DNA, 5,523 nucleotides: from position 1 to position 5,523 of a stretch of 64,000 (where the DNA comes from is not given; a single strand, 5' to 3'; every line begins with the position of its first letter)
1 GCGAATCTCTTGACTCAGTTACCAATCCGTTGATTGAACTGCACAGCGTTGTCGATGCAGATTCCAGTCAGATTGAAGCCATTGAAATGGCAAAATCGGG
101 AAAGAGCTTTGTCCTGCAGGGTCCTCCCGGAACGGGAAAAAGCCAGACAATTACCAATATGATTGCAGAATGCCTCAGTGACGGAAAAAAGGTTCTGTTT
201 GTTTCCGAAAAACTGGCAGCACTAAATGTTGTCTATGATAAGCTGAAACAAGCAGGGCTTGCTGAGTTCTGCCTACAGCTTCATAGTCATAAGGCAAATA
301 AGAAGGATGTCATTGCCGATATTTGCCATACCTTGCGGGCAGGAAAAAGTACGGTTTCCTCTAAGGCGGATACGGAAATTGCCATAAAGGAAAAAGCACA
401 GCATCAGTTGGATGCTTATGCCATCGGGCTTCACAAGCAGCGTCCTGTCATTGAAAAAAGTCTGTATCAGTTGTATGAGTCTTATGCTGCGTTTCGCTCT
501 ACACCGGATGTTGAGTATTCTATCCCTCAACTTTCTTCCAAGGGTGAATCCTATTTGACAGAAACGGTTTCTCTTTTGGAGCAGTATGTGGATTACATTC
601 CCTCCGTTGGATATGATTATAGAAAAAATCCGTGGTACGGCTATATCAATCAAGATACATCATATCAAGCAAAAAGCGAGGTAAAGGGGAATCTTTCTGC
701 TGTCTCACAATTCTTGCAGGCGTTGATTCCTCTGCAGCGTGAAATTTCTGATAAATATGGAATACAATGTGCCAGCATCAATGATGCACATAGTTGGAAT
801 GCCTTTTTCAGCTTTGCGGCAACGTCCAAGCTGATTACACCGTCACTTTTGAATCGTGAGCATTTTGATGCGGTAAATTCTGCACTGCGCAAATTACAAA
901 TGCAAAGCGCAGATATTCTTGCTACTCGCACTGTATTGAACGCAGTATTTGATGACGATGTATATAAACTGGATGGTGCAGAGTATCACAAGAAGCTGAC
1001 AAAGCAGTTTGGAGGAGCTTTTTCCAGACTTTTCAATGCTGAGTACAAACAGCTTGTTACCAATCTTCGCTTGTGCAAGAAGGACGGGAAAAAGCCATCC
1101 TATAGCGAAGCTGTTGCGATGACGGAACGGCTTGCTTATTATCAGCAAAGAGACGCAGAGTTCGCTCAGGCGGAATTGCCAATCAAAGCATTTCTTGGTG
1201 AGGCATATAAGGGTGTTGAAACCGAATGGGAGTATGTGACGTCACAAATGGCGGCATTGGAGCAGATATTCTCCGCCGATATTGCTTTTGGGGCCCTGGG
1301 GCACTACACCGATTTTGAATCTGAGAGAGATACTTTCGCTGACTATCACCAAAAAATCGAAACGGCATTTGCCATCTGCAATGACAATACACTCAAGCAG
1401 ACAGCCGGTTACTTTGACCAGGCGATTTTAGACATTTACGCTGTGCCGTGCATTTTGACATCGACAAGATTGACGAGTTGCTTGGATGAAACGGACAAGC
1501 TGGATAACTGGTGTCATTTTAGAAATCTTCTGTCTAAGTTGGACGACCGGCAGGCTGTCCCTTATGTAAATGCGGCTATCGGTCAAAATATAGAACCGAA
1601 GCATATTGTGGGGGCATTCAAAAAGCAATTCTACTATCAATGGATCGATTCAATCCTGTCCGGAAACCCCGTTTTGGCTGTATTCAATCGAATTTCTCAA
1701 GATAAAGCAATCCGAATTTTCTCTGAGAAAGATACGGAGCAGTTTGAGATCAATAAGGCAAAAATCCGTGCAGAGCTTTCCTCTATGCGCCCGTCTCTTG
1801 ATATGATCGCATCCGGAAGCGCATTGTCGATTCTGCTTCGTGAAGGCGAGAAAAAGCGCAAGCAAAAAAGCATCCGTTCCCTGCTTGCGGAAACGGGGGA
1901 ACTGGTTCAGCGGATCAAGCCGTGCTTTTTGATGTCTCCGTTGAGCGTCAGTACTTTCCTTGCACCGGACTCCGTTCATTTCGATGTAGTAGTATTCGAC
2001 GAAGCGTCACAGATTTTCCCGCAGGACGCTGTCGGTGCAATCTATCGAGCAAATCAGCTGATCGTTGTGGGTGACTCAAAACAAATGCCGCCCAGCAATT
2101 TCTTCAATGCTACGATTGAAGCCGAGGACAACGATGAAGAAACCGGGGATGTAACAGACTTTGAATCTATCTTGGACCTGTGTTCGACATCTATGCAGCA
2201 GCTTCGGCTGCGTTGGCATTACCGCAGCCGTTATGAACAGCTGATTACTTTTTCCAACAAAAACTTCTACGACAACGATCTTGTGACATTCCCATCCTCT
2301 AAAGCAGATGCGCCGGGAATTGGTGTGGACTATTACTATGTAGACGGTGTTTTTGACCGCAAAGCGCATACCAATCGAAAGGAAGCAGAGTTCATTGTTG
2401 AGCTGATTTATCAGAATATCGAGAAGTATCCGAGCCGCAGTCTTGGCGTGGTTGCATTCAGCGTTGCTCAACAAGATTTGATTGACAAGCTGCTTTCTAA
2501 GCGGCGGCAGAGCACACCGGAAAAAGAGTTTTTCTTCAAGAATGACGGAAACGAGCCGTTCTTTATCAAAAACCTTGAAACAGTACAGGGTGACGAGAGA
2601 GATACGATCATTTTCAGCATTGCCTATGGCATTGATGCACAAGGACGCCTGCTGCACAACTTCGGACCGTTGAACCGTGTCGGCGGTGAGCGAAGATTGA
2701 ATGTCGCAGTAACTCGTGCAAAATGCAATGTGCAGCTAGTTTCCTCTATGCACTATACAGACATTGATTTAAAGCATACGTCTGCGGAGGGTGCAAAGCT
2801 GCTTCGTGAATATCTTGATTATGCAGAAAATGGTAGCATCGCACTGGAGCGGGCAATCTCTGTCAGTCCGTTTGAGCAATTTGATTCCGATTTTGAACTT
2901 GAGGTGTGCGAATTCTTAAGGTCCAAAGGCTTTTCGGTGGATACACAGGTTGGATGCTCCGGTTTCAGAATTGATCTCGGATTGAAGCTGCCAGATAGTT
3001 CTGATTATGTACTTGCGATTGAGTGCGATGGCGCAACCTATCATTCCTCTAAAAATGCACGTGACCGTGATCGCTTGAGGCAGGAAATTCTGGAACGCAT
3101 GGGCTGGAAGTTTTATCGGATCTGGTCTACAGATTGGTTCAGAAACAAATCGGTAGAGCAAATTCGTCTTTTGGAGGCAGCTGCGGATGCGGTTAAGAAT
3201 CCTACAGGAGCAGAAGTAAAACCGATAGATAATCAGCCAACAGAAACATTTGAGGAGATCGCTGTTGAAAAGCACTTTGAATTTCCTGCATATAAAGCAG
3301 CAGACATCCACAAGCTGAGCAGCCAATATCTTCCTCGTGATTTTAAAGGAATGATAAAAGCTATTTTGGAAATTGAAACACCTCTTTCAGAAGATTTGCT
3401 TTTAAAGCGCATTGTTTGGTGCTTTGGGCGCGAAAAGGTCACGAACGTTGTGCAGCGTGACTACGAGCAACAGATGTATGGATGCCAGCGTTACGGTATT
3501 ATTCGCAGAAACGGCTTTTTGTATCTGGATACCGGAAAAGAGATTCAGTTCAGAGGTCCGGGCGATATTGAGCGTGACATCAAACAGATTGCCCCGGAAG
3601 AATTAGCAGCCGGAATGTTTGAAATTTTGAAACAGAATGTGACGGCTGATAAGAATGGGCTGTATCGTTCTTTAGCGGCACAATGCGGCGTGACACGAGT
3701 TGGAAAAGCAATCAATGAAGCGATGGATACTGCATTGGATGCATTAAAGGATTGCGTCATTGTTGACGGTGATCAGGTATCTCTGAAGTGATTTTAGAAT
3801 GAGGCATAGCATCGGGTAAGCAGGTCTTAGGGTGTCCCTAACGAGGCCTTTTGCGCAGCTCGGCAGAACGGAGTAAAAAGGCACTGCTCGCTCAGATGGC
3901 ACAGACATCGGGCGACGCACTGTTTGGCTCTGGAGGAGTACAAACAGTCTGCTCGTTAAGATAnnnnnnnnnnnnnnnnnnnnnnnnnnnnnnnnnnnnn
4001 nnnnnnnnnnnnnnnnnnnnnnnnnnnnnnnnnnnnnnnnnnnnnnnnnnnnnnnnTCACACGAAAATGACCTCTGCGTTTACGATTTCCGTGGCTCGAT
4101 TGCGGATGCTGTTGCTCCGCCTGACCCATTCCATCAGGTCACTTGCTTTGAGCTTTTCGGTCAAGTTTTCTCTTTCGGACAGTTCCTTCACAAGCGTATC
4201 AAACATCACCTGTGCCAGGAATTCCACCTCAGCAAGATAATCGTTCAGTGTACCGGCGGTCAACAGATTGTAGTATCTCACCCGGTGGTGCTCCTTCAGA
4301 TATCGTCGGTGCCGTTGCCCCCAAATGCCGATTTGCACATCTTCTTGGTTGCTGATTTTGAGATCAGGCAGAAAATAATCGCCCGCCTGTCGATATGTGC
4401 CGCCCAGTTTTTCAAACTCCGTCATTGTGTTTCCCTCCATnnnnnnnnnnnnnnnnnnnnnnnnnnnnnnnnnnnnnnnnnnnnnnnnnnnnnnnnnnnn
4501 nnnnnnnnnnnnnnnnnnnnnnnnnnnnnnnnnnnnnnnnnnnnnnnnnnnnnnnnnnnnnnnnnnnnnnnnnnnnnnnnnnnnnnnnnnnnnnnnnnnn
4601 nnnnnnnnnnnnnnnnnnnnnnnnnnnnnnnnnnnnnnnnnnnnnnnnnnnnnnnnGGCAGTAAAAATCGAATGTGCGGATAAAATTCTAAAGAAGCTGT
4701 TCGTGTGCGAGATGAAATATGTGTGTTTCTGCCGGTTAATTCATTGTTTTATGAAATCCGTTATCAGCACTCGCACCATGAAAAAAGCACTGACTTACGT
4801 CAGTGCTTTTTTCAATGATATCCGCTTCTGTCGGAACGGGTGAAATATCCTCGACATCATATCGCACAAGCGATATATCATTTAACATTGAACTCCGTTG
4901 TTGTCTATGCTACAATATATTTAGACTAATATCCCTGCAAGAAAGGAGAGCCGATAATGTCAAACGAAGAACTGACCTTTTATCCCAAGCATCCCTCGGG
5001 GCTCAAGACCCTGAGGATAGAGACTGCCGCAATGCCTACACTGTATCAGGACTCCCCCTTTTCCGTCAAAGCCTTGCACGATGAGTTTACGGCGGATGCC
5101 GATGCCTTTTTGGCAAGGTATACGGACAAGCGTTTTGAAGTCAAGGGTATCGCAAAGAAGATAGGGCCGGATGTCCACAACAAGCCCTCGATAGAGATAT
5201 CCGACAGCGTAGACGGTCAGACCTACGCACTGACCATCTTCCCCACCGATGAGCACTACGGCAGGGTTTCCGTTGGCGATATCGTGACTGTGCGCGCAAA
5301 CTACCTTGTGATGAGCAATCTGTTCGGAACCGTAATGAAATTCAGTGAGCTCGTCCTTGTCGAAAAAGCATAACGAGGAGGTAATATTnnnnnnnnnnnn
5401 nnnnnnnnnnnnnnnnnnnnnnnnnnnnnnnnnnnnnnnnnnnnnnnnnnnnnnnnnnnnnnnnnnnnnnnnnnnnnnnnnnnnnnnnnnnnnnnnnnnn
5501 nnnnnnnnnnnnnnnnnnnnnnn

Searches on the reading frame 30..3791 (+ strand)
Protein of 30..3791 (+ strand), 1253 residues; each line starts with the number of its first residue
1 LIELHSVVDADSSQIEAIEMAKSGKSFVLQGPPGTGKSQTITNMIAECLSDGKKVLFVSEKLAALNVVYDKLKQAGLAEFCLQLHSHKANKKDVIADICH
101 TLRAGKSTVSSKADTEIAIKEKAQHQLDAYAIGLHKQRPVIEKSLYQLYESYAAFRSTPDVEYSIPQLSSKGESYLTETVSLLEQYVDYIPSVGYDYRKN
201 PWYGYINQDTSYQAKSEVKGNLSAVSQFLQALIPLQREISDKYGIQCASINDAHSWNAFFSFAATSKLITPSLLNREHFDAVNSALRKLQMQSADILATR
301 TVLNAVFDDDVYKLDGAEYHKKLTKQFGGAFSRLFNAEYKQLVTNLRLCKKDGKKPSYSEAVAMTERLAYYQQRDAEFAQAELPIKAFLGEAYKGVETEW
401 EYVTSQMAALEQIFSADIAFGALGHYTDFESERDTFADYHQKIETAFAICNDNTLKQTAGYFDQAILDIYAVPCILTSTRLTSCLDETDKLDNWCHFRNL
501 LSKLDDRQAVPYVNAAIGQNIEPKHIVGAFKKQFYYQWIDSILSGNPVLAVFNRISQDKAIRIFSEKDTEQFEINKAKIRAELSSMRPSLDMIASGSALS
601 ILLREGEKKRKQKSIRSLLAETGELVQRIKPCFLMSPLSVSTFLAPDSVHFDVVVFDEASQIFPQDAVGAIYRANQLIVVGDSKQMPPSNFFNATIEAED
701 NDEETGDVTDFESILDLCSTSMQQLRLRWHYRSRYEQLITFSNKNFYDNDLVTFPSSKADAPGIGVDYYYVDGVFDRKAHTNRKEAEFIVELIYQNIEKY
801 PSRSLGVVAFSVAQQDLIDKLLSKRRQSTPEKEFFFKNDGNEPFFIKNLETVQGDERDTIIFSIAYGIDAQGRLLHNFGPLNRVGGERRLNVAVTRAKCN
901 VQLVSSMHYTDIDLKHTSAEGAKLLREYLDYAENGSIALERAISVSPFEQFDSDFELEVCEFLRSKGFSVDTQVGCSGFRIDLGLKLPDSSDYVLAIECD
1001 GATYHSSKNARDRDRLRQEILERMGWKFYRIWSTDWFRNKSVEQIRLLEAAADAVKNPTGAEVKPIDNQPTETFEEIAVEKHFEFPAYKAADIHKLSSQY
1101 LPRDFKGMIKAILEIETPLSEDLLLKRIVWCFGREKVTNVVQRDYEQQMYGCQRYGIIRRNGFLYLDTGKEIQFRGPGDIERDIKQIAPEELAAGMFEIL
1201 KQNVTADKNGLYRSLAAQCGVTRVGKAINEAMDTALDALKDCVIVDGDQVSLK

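Call 27: search_protein_families(library=pfam, proteins=[window:30-3791:+])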
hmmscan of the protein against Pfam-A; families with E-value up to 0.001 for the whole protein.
window:30-3791:+ (1253 aa): 9 families
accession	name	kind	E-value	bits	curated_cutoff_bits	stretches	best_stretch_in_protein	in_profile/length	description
PF18741.7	MTES_1575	-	4.9e-36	123.1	38.2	1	955-1049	1-94/96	REase_MTES_1575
PF13087.12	AAA_12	-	1.8e-16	60.7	27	1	711-906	6-193/195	AAA domain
PF13086.12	AAA_11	-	9.4e-16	58.8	27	2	11-130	3-117/257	AAA domain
PF13245.12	AAA_19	-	2.3e-08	34.7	25.1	1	14-72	1-61/134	AAA domain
PF09848.15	SLFN-g3_helicase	-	8e-07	29.1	24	0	26-85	3-74/354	Schlafen group 3, DNA/RNA helicase domain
PF13604.12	AAA_30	-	3.6e-06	27.3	27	0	12-71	4-65/191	AAA domain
PF00270.35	DEAD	-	6.9e-05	23.1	26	1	13-85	3-77/167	DEAD/DEAH box helicase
PF04851.21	ResIII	-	7.5e-05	23.1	22.5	0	14-88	8-92/164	Type III restriction enzyme, res subunit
PF11784.13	DUF3320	-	0.00032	21.1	25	0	1107-1141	14-48/50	Protein of unknown function (DUF3320)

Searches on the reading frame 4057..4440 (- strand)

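Call 92: search_protein_families(library=pfam, proteins=[window:4057-4440:-], max_evalue=0.01)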
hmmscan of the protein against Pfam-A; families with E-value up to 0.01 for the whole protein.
window:4057-4440:- (127 aa): 1 family
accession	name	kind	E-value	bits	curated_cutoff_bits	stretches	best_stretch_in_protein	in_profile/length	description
PF14198.11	TnpV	-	5.4e-43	145.9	27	1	15-125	1-111/111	Transposon-encoded protein TnpV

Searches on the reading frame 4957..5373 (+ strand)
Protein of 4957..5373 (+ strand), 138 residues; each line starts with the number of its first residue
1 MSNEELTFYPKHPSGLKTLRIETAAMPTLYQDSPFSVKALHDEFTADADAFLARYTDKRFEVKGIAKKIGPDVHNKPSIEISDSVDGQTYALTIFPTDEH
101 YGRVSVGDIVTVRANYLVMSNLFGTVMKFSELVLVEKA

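Call 27: search_protein_families(library=pfam, proteins=[window:4957-5373:+])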
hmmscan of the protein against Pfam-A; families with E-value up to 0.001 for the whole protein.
window:4957-5373:+ (138 aa): 1 family
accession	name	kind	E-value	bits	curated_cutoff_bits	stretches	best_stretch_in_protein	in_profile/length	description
PF12869.13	tRNA_anti-like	-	1.5e-07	31.5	23.5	1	35-116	48-132/146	tRNA_anti-like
